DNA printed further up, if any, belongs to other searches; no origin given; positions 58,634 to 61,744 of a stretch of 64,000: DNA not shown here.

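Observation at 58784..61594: AEP primase-like + SF2 helicase + DUF559 nuclease in a single 936-aa protein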

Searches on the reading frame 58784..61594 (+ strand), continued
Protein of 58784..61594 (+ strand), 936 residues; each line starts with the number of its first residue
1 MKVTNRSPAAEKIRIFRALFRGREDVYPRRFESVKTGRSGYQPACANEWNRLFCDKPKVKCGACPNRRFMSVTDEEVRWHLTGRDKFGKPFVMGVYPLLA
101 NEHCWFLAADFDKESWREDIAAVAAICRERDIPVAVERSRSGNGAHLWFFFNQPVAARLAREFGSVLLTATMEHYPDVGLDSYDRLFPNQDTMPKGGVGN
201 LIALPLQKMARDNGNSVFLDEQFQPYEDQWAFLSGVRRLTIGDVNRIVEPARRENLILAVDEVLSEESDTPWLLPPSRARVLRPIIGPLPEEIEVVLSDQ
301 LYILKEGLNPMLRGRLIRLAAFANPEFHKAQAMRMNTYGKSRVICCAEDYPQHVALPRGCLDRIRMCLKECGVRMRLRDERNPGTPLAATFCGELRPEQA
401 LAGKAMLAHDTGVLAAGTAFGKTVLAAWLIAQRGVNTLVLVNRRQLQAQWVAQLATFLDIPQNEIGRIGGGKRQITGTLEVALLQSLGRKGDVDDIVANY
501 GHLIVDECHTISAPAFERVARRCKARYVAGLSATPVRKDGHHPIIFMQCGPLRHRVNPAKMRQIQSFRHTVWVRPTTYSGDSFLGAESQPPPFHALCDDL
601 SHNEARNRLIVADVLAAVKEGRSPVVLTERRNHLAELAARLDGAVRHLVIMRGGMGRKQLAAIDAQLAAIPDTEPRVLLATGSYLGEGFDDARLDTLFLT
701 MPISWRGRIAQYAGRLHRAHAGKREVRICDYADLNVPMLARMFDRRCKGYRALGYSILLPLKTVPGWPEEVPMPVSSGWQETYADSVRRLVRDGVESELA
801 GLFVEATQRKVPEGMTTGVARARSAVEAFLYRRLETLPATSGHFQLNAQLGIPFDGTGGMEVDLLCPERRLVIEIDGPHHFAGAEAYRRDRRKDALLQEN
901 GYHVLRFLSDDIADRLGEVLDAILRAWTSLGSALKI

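Call 32: find_encoding_contigs(protein=P0004, flank=10000, max_places=6)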
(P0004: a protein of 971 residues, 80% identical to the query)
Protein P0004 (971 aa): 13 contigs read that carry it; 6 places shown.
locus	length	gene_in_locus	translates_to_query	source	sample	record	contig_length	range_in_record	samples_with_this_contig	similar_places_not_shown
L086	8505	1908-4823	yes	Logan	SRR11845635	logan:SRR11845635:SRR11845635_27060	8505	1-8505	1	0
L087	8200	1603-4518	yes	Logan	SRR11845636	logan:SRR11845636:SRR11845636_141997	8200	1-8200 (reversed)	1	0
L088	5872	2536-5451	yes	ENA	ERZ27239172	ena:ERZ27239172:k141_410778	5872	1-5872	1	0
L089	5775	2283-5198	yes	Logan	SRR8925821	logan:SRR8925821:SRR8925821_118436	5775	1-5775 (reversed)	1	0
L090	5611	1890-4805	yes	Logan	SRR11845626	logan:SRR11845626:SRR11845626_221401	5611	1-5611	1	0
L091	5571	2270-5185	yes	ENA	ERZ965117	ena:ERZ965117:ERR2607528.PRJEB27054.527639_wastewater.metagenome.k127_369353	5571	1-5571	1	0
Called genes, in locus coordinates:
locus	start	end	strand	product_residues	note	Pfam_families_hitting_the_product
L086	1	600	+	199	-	?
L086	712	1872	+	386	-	PF13173:AAA_14, PF13635:DUF4143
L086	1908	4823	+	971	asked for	PF22548:AEP-TOTE, PF04851:ResIII, PF00270:DEAD, PF04480:DUF559, PF18741:MTES_1575 (weak)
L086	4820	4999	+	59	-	-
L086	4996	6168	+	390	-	-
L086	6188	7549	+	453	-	PF02878:PGM_PMM_I, PF02879:PGM_PMM_II, PF02880:PGM_PMM_III, PF00408:PGM_PMM_IV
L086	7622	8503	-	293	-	?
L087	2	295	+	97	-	?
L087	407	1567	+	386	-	PF13173:AAA_14, PF13635:DUF4143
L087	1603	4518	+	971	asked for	PF22548:AEP-TOTE, PF04851:ResIII, PF00270:DEAD, PF04480:DUF559, PF18741:MTES_1575 (weak)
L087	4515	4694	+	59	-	-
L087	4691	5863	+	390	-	-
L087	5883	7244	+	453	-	PF02878:PGM_PMM_I, PF02879:PGM_PMM_II, PF02880:PGM_PMM_III, PF00408:PGM_PMM_IV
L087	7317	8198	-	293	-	?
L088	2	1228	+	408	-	?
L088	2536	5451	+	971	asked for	PF22548:AEP-TOTE, PF04851:ResIII, PF00270:DEAD, PF04480:DUF559, PF18741:MTES_1575 (weak)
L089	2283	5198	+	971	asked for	PF22548:AEP-TOTE, PF04851:ResIII, PF00270:DEAD, PF04480:DUF559, PF18741:MTES_1575 (weak)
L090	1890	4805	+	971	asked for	PF22548:AEP-TOTE, PF04851:ResIII, PF00270:DEAD, PF04480:DUF559, PF18741:MTES_1575 (weak)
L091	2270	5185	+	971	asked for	PF22548:AEP-TOTE, PF04851:ResIII, PF00270:DEAD, PF04480:DUF559, PF18741:MTES_1575 (weak)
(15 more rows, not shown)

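Call 33: find_encoding_contigs(protein=P0003, flank=10000, max_places=3)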
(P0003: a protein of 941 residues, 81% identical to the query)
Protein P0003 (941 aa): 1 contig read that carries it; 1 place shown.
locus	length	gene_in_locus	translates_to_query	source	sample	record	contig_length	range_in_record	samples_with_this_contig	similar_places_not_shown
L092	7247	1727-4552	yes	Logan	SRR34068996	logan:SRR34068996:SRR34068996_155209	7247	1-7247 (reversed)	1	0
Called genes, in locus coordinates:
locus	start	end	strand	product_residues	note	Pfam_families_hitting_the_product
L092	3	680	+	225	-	?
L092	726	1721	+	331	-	PF01797:Y1_Tnp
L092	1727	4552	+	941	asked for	PF22548:AEP-TOTE, PF00270:DEAD, PF04851:ResIII, PF04480:DUF559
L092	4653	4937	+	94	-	PF09723:Zn_ribbon_8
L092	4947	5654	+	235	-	-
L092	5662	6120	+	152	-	PF02580:Tyr_Deacylase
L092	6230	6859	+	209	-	-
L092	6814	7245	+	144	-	?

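Call 38: search_protein_families(library=pfam, alignment_id=A1, max_evalue=0.00001)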
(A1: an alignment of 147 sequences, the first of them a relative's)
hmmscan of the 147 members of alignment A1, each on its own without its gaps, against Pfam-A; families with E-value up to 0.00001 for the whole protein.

A. member 1, L001:4128-5051:+ (308 aa): 2 families
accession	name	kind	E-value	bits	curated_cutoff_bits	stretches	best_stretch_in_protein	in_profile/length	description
PF03466.25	LysR_substrate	-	1.1e-20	74.4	28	1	99-281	8-190/209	LysR substrate binding domain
PF00126.33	HTH_1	-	7.4e-06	26.3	26.6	0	13-72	1-60/60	Bacterial regulatory helix-turn-helix protein, lysR family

B. families by the number of members that match (of 147 scanned): 114 families (the first 25 are shown)
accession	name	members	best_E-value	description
PF00270.35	DEAD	3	2.8e-45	DEAD/DEAH box helicase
PF08843.17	AbiEii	3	6e-35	Nucleotidyl transferase AbiEii toxin, Type IV TA system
PF00271.37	Helicase_C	3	5.9e-30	Helicase conserved C-terminal domain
PF07394.17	DUF1501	2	2.2e-157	Protein of unknown function (DUF1501)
PF22548.2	AEP-TOTE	2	3e-99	TOTE conflict system, Archaeo-Eukaryotic Primase domain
PF04851.21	ResIII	2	2.9e-29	Type III restriction enzyme, res subunit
PF13749.12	HATPase_c_4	2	2.6e-28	Putative ATP-dependent DNA helicase recG C-terminal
PF04326.19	SLFN_AlbA_2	2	1.7e-22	Schlafen, AlbA_2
PF01850.27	PIN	2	4.6e-14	PIN domain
PF01381.28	HTH_3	2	9.2e-13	Helix-turn-helix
PF13560.12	HTH_31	2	6.7e-11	Helix-turn-helix domain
PF12844.13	HTH_19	2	1.2e-08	Helix-turn-helix domain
PF13744.12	HTH_37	2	2.7e-08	Helix-turn-helix domain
PF13443.12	HTH_26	2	4.1e-06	Cro/C1-type HTH DNA-binding domain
PF17132.9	Glyco_hydro_106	1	2.9e-178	alpha-L-rhamnosidase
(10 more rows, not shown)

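Call 58: predict_structure(alignment_id=A2)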
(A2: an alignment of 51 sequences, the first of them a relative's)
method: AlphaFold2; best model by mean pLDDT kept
length: 936 residues; sequences in the alignment: 51
mean_pLDDT: 74.1   pTM: 0.47
mean pLDDT of the five models: 74.1, 72.7, 69.6, 69.4, 66.8
residues with pLDDT >= 90: 178; 70-90: 435; 50-70: 197; < 50: 126
segments of 3 or more residues with pLDDT < 50: 49-51, 192-199, 257-280, 329-345, 537-544, 586-588, 761-768, 770-815
pLDDT, mean of each block of 10 residues (from residue 1): 83 86 65 55 48 52 57 80 78 70 84 82 90 90 88 85 77 59 66 47 60 83 89 92 87 52 39 44 74 91 87 73 52 43 56 82 86 92 93 85 88 75 91 96 86 90 90 86 84 86 85 75 90 59 54 65 65 76 54 80 88 91 89 90 92 79 86 89 64 88 62 73 82 74 69 65 42 41 40 37 40 50 69 78 87 80 90 82 76 89 87 77 87 54
secondary structure, 60 per line:
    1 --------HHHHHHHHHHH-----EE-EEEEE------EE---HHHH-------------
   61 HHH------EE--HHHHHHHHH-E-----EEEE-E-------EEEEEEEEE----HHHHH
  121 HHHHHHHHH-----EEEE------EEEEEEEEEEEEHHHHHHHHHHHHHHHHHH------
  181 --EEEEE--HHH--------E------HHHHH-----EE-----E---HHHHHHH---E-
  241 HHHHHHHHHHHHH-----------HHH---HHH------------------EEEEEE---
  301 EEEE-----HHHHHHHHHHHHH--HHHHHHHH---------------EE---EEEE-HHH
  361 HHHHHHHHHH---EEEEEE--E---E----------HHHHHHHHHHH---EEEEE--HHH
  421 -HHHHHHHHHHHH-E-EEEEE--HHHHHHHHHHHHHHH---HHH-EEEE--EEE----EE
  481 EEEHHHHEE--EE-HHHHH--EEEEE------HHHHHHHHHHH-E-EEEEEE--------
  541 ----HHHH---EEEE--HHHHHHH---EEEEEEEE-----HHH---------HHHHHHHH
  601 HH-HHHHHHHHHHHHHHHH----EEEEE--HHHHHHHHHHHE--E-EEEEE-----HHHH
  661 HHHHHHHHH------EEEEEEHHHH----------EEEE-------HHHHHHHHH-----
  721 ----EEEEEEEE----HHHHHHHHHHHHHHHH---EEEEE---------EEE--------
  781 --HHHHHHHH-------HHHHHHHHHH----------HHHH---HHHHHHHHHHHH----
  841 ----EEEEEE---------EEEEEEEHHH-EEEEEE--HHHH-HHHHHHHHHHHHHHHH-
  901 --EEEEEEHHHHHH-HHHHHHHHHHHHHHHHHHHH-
elements in order (helices of 4 or more, strands of 3 or more residues): H9-19 E28-32 H44-47 H74-82 E90-93 E103-111 H116-129 E135-138 E145-156 H157-174 E183-187 H208-212 H229-235 H241-253 E292-297 E301-304 H310-322 H325-332 E353-356 H358-370 E374-379 H397-407 E411-415 H422-433 E437-441 H444-458 E466-469 E472-474 E479-483 H484-487 H495-499 E502-506 H513-523 E527-532 H545-548 E552-555 H558-564 E568-575 H593-602 H604-619 E624-628 H631-641 E647-651 H657-669 E676-681 H682-685 E696-699 H707-715 E725-732 H737-752 E756-760 E770-772 H783-790 H798-807 H818-821 H825-836 E845-850 E860-866 E871-876 H879-882 H884-899 E903-908 H909-914 H916-935

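Call 60: search_protein_families(library=pfam, alignment_id=A3, max_evalue=0.001)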
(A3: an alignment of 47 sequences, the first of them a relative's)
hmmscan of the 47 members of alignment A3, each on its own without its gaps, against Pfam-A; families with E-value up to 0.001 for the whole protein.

A. member 1, P0001 (936 aa): 5 families
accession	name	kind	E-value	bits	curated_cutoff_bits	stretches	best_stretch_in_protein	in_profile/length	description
PF22548.2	AEP-TOTE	-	2.6e-96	322.1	27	1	11-245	1-228/230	TOTE conflict system, Archaeo-Eukaryotic Primase domain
PF04851.21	ResIII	-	3e-15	56.9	22.5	1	394-537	3-164/164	Type III restriction enzyme, res subunit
PF04480.18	DUF559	-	1.3e-11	44.8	20.6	1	861-926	45-107/109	Protein of unknown function (DUF559)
PF00270.35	DEAD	-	3e-08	34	26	1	397-536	2-161/167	DEAD/DEAH box helicase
PF18741.7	MTES_1575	-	0.00012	22.6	38.2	1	857-917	22-86/96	REase_MTES_1575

B. families by the number of members that match (of 47 scanned): 20 families
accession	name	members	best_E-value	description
PF22548.2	AEP-TOTE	47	5.8e-104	TOTE conflict system, Archaeo-Eukaryotic Primase domain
PF04851.21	ResIII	46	2.1e-28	Type III restriction enzyme, res subunit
PF00270.35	DEAD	45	9.4e-16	DEAD/DEAH box helicase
PF00271.37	Helicase_C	30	7.1e-09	Helicase conserved C-terminal domain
PF00176.29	SNF2-rel_dom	12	1.3e-08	SNF2-related domain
PF13091.12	PLDc_2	9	4.3e-11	PLD-like domain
PF18766.7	SWI2_SNF2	7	2.8e-06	SWI2/SNF2 ATPase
PF13401.12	AAA_22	7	3.3e-06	AAA domain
PF13604.12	AAA_30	5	2.2e-05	AAA domain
PF13245.12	AAA_19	3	0.0001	AAA domain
PF04480.18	DUF559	2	2.9e-12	Protein of unknown function (DUF559)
PF01896.25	DNA_primase_S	2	3.6e-08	DNA primase small subunit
PF18741.7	MTES_1575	2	3.5e-05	REase_MTES_1575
PF13302.13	Acetyltransf_3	1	1.7e-17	Acetyltransferase (GNAT) domain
PF19044.6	P-loop_TraG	1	5.9e-08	TraG P-loop domain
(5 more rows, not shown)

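Call 61: fold_search(model_id=the predicted structure, library=pdb)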
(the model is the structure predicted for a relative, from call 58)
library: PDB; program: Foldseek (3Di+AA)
matches with E <= 10: 1673; with E <= 0.001: 676
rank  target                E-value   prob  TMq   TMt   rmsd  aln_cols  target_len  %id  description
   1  8ebs_A                2.1e-18  1.00  0.36  0.53   9.9       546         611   17  Initial DNA-lesion (Cy5) binding by XPC and TFIIH (released 2023-04-19)
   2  6p4o_E                7.7e-18  1.00  0.30  0.56   8.6       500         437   16  Complex of XPB helicase with Bax1 endonuclease from Sulfurisphaera tokodaii at 3.15 Angstroms resolution (released 2020-06-03)
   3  2oca                  8.1e-18  1.00  0.23  0.40  19.4       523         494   14  The crystal structure of T4 UvsW (released 2007-10-16)
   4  6p4o_C                1.1e-17  1.00  0.29  0.55   8.6       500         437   17  Complex of XPB helicase with Bax1 endonuclease from Sulfurisphaera tokodaii at 3.15 Angstroms resolution (released 2020-06-03)
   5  6p4o_A                1.1e-17  1.00  0.29  0.55   8.7       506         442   17  Complex of XPB helicase with Bax1 endonuclease from Sulfurisphaera tokodaii at 3.15 Angstroms resolution (released 2020-06-03)
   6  5tnu_A                2.2e-17  1.00  0.20  0.39  21.9       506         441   18  S. tokodaii XPB II crystal structure at 3.0 Angstrom resolution (released 2017-11-01)
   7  9pd3_A                2.9e-17  1.00  0.37  0.53  10.4       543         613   16  NER dual incision complex - DuIS (released 2026-02-18)
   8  6p4w_A                3.6e-17  1.00  0.29  0.53   8.1       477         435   19  XPB helicase in a complex with truncated Bax1 from Sulfurisphaera tokodaii at 2.96 Angstrom resolution (released 2020-06-03)
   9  7o4i_7                4.4e-17  1.00  0.36  0.52  13.6       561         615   13  Yeast RNA polymerase II transcription pre-initiation complex with initial transcription bubble (released 2021-06-16)
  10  8ebv_A                4.9e-17  1.00  0.37  0.54   9.3       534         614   16  Initial DNA-lesion (AP) binding by XPC and TFIIH complex 1 (released 2023-04-19)
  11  6nmi_A                5.2e-17  1.00  0.38  0.52  13.5       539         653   16  Cryo-EM structure of the human TFIIH core complex (released 2019-03-13)
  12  7egc_6                1.1e-16  1.00  0.35  0.50   8.0       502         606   18  p53-bound TFIID-based holo PIC on HDM2 promoter (released 2021-05-12)
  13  9a88_A                1.6e-16  1.00  0.37  0.52  12.5       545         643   16  Structure of the pre-incision complex in nucleotide excision repair   (released 2024-10-09)
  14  7egb_6                2.4e-16  1.00  0.37  0.55   9.8       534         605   16  TFIID-based holo PIC on SCP promoter (released 2021-05-05)
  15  7o4l_7                2.7e-16  1.00  0.37  0.53   9.7       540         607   14  Yeast TFIIH in the expanded state within the pre-initiation complex (released 2021-06-16)
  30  6p4f_C                6.5e-14  1.00  0.30  0.59   8.4       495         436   17  Crystal structure of the XPB-Bax1-forked DNA ternary complex (released 2020-06-17)
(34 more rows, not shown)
